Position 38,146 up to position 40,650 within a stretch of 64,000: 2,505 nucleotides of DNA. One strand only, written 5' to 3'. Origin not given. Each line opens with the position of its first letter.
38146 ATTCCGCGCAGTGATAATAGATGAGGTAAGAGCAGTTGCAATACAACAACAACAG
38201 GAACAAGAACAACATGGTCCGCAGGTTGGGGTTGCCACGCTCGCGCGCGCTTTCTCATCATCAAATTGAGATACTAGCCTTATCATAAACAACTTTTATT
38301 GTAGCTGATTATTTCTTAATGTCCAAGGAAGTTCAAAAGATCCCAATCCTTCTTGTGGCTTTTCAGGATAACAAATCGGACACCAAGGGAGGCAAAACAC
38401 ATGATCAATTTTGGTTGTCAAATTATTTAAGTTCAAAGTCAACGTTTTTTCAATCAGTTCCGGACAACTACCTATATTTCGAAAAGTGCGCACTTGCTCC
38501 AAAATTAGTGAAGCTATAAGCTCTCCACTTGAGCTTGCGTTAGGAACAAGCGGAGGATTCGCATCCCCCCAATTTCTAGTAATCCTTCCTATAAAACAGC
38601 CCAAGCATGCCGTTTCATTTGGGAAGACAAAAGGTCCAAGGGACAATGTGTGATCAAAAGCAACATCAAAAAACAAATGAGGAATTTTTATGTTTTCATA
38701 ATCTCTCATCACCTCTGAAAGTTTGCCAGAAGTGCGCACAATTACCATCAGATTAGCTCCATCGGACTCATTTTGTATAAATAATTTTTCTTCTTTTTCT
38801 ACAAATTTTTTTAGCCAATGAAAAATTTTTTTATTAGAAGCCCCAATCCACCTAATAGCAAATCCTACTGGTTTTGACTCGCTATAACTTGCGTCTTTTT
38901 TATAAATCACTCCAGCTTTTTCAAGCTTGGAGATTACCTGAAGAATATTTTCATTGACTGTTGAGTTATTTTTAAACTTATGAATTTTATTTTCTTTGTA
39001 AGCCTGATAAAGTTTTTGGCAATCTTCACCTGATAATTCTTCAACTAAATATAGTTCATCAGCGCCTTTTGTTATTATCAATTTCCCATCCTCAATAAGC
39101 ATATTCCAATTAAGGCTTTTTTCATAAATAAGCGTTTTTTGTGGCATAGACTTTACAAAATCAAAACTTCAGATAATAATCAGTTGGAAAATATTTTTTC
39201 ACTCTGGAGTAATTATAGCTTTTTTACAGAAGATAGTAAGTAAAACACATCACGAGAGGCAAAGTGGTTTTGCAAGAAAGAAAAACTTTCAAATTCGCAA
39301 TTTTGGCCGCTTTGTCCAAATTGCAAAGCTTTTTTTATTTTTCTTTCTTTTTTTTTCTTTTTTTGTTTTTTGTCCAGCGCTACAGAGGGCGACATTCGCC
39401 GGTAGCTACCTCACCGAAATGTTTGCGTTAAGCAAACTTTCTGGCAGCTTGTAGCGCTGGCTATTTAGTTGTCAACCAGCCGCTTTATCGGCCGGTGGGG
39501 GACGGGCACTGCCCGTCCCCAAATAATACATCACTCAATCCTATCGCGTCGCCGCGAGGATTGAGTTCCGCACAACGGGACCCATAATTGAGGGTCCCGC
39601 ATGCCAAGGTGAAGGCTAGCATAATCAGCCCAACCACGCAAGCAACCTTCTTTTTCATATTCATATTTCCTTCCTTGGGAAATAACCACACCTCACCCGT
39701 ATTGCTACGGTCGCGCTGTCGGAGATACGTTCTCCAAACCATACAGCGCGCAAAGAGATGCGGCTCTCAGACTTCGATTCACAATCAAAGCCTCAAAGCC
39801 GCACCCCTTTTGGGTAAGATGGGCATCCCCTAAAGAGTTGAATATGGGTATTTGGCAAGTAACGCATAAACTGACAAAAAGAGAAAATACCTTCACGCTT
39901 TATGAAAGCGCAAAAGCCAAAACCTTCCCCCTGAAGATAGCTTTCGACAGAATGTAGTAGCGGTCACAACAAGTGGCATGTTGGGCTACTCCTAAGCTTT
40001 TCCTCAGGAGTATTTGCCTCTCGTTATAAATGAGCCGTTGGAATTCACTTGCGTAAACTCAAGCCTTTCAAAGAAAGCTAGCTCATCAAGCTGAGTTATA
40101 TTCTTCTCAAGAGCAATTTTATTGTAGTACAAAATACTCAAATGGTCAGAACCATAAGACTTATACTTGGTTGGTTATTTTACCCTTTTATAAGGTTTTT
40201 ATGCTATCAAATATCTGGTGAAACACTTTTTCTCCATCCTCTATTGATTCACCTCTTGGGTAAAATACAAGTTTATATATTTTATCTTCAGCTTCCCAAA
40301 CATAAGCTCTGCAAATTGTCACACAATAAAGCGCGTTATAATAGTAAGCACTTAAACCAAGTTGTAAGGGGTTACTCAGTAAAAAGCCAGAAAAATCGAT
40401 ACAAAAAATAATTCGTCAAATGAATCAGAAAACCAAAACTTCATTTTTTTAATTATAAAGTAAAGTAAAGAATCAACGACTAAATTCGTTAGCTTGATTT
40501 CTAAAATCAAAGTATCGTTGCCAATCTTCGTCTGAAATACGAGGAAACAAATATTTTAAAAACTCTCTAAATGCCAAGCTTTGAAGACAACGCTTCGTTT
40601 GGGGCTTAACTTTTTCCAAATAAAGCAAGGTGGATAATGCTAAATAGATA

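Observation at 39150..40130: Roughly 1-kb GC-rich, hairpin-saturated non-coding island embedded in a 35%-GC genome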

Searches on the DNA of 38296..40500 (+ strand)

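Call 4: search_rna_families(source=window, start=38900, end=40500, threshold=evalue, max_evalue=10, show_alignments=3)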
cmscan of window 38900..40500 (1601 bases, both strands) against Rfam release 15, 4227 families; matches with E-value up to 10: 12.
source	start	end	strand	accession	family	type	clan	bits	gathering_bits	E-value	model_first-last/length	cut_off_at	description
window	39752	39810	-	RF03799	mir-3202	Gene; miRNA;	-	26.8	90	0.0072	11-69/79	no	mir-3202 microRNA precursor family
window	39259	39354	-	RF01742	lactis-plasmid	Gene; sRNA;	-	23.9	70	0.53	1-106/106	no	lactis-plasmid RNA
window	38929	39037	-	RF02446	SpR18_sRNA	Gene; sRNA;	-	20.5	60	9.5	1-132/132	no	Streptococcus sRNA SpR18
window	39267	39327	+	RF04354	Plastid-ycf2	Cis-reg;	-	18.8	65.7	1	1-75/75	no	Plastid-ycf2 5UTR RNA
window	39251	39336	+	RF04315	manA-II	Cis-reg;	-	17.1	100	6.9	1-147/147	no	manA_II ncRNA motif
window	38925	39007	+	RF00697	mir-186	Gene; miRNA;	-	17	70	6.6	1-82/82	no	mir-186 microRNA precursor family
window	39496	39522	+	RF02481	GlsR18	Gene; snRNA; snoRNA; HACA-box;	-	16.7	100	1.3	107-133/147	no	Small nucleolar RNA GlsR18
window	39014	39067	-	RF01277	snoU54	Gene; snRNA; snoRNA; CD-box;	CL00008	16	35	6.1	1-67/67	no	Small nucleolar RNA U54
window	39167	39255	-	RF00571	SNORD65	Gene; snRNA; snoRNA; CD-box;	CL00057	14.1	41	7.6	1-73/73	no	Small nucleolar RNA SNORD65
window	40029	40091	-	RF01142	sR19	Gene; snRNA; snoRNA; CD-box;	-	13.2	45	3.4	1-63/63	no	Small nucleolar RNA sR19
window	38997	39066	-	RF01310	sR7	Gene; snRNA; snoRNA; CD-box;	-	13.1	37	5.9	1-57/57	no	Small nucleolar RNA sR7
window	39233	39360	+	RF02706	TeloSII_ncR30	Gene; sRNA;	-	12.2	86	7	83-219/226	no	TeloSII non coding RNA 30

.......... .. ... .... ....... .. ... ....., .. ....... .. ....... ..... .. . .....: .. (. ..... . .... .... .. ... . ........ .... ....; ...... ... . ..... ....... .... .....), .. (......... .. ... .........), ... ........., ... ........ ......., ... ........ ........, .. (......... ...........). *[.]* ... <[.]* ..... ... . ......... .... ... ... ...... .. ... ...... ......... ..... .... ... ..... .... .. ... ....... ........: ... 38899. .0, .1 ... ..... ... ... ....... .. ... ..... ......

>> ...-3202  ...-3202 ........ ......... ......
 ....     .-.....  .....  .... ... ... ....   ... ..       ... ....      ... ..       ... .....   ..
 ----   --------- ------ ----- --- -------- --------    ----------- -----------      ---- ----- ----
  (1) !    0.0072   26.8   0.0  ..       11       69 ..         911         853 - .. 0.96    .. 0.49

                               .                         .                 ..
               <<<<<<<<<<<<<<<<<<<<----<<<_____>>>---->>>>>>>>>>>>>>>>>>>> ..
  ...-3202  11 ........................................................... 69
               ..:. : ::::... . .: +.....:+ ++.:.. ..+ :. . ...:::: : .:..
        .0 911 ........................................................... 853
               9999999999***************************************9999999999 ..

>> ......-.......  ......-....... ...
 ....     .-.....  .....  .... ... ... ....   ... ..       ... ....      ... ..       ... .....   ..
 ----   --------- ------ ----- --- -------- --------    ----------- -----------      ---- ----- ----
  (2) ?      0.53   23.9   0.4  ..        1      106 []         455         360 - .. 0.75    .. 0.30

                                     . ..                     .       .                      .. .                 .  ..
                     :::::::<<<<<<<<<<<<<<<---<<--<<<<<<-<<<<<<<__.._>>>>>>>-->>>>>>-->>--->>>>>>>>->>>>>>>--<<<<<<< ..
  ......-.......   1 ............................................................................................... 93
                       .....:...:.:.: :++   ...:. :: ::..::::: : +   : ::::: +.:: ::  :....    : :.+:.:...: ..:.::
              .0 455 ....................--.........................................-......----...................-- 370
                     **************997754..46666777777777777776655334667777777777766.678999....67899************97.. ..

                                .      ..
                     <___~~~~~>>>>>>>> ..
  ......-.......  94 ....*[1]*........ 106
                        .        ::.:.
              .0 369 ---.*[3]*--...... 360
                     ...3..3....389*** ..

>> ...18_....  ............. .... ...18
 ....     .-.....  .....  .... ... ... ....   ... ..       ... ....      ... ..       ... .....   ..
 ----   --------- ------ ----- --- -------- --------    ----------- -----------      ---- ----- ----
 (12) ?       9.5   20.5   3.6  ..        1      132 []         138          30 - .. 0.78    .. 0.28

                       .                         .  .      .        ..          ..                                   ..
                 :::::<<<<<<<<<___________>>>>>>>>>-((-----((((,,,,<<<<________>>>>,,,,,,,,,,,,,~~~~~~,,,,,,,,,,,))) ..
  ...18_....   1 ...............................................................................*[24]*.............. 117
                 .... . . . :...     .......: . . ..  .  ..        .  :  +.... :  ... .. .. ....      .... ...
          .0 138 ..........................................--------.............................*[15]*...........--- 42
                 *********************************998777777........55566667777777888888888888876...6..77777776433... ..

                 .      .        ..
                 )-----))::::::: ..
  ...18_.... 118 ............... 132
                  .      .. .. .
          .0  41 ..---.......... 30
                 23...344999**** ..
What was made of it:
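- On Rfam housekeeping and large RNAs (RNase P, tmRNA, SRP, 6S, GOLLD, ROOL, OLE, HEARO, raiA, T-box, riboswitches, group I/II introns): Bases 38900-40500 at E <= 10: only sub-threshold noise, the best being mir-3202 at 26.8 bits against a threshold of 90 (call 4).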

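Call 16: search_dna_similar(query=window:39365-40100:+, collection=phages, mode=distant)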
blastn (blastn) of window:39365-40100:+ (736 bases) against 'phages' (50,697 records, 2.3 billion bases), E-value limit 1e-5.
No match.

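Call 17: search_dna_similar(query=window:39365-40100:+, collection=plasmids, mode=distant)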
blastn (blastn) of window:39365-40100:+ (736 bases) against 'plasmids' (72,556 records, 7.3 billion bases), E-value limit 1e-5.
No match.
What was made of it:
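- Tried and rejected: blastn of the island against the phage and plasmid collections: no match (calls 16, 17).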

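Call 62: build_rna_model(alignment_id=A6, structure=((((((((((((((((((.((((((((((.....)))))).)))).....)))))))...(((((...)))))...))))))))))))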
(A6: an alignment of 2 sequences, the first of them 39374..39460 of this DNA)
Model R1 built from alignment A6 (2 sequences, 87 columns); structure: as given.
model positions 87; base pairs 33; branch points 1; effective number of sequences 0.75; information 0.655 bits per position. Calibrated on 0.2 Mb of random sequence (short: E-values are rough).
structure used (alignment columns):
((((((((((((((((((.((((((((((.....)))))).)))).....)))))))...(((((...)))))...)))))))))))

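Call 63: search_with_rna_model(model_id=R1, sources=[window, L001, L002, L003, L004, L005, L006], max_evalue=10)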
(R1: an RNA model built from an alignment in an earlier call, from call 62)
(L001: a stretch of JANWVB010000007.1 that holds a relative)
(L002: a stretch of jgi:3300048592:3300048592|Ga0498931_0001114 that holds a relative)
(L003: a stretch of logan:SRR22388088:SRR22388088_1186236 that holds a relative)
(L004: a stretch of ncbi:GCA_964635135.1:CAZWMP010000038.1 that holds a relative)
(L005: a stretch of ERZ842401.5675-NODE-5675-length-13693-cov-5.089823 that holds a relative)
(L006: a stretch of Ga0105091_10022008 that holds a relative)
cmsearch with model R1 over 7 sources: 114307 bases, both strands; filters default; matches with E-value up to 10: 4.
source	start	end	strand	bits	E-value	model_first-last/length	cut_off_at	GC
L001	1199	1285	+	110.3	1.5e-24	1-87/87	no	0.59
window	39374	39460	-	109.3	2.6e-24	1-87/87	no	0.55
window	39374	39460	+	18.4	0.076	1-87/87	no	0.55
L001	1199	1285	-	14.7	0.63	1-87/87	no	0.59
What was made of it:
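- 39374..39460 (-): 3' three-way-junction domain: an 11-bp closing helix, a 7-bp helix carrying a 10-bp hairpin, and a 5-bp GGCGA/UCGCC hairpin. No second copy in the window or in the fetched loci L001-L006 (call 63).
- Tried and rejected: A covariance model of the 3' domain searched against the window and loci L001-L006: only the two input copies (call 63).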

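Call 85: search_rna_families(sources=[L001, L009, L007, L004], threshold=gathering)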
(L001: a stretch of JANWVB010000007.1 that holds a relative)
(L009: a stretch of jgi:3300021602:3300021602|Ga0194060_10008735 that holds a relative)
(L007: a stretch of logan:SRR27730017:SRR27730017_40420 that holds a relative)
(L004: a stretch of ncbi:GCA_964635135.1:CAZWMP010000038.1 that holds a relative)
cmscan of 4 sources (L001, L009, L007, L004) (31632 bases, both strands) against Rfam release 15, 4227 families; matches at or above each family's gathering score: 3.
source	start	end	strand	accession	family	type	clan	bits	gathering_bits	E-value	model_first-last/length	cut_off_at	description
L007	3602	3675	-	RF00005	tRNA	Gene; tRNA;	CL00001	68.1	29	5.1e-13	1-71/71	no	tRNA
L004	1502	1587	+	RF00005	tRNA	Gene; tRNA;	CL00001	59.1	29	1.5e-10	1-71/71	no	tRNA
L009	108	189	+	RF00005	tRNA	Gene; tRNA;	CL00001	54.5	29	2.8e-09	1-71/71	no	tRNA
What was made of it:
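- On Rfam housekeeping and large RNAs (RNase P, tmRNA, SRP, 6S, GOLLD, ROOL, OLE, HEARO, raiA, T-box, riboswitches, group I/II introns): The L001 copy also gives no hit (call 85).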
